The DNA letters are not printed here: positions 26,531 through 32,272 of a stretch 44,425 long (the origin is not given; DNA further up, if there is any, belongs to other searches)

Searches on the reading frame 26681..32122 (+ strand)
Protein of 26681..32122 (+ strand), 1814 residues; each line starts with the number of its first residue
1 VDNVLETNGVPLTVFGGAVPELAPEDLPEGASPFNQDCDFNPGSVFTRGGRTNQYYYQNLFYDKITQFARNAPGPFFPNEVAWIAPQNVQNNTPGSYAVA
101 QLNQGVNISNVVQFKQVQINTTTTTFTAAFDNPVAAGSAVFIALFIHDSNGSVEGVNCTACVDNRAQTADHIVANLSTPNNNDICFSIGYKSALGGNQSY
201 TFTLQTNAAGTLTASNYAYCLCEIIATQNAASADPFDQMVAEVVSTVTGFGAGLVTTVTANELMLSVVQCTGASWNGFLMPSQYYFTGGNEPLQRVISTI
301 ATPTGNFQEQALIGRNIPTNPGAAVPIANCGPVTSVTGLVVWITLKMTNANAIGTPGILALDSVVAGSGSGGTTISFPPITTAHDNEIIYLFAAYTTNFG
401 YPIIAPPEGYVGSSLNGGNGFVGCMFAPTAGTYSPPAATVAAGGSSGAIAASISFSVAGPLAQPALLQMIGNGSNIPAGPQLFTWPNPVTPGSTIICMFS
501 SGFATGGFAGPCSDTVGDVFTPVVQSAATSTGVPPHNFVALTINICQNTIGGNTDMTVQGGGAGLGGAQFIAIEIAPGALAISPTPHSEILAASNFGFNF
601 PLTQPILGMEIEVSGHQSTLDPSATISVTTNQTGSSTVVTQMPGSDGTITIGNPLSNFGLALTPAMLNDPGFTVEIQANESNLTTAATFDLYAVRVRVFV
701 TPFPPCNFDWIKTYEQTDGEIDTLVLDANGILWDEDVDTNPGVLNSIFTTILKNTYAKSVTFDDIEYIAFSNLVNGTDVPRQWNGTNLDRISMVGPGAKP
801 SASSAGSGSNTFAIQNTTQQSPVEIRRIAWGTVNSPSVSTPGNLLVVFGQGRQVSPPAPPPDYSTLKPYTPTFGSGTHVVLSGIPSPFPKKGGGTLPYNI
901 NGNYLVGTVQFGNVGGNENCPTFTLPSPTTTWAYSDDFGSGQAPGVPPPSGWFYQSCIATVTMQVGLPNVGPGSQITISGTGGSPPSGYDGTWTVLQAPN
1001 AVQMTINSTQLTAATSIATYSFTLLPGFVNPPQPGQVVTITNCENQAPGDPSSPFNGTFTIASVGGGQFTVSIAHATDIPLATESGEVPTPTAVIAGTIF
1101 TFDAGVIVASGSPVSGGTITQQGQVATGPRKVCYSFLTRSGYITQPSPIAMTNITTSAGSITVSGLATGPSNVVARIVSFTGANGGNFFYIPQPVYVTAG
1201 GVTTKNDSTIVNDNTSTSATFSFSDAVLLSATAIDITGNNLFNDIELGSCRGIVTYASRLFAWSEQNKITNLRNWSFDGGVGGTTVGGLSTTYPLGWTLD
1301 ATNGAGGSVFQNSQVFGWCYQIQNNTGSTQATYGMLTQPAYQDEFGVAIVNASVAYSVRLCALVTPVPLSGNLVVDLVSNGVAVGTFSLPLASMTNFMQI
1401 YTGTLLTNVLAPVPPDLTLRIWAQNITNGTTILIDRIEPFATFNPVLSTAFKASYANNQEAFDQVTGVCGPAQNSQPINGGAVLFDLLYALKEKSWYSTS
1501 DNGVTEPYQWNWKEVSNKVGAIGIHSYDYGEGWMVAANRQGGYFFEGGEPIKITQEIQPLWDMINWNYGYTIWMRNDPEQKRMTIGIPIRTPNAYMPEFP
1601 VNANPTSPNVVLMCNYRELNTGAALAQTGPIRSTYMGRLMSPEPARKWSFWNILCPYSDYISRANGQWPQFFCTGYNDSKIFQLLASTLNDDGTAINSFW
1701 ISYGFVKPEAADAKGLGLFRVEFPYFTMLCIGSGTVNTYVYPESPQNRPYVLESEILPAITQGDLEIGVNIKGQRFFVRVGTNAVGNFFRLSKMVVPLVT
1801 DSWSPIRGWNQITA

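Call 3: search_protein_families(library=pfam, proteins=[window:26681-32122:+], max_evalue=1)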
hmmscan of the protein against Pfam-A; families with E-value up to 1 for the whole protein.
window:26681-32122:+ (1814 aa): 1 family
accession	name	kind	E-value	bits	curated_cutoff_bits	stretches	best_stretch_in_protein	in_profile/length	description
PF23504.1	YodE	-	0.17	12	27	1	1066-1107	3-44/48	YodE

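Call 4: search_protein_families(library=phrogs, proteins=[window:26681-32122:+], max_evalue=0.01)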
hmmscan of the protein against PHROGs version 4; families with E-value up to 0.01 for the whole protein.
window:26681-32122:+ (1814 aa): 0 families

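Call 7: search_protein_families(library=ncbifam, proteins=[window:26681-32122:+], max_evalue=1)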
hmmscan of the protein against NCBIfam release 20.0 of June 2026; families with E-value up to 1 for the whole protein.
window:26681-32122:+ (1814 aa): 0 families

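Call 67: search_dna_similar(query=window:26681-32122:+, collection=phages, mode=protein, max_rows=12, max_evalue=0.001)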
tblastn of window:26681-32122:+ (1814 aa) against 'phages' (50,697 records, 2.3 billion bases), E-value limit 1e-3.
No match.
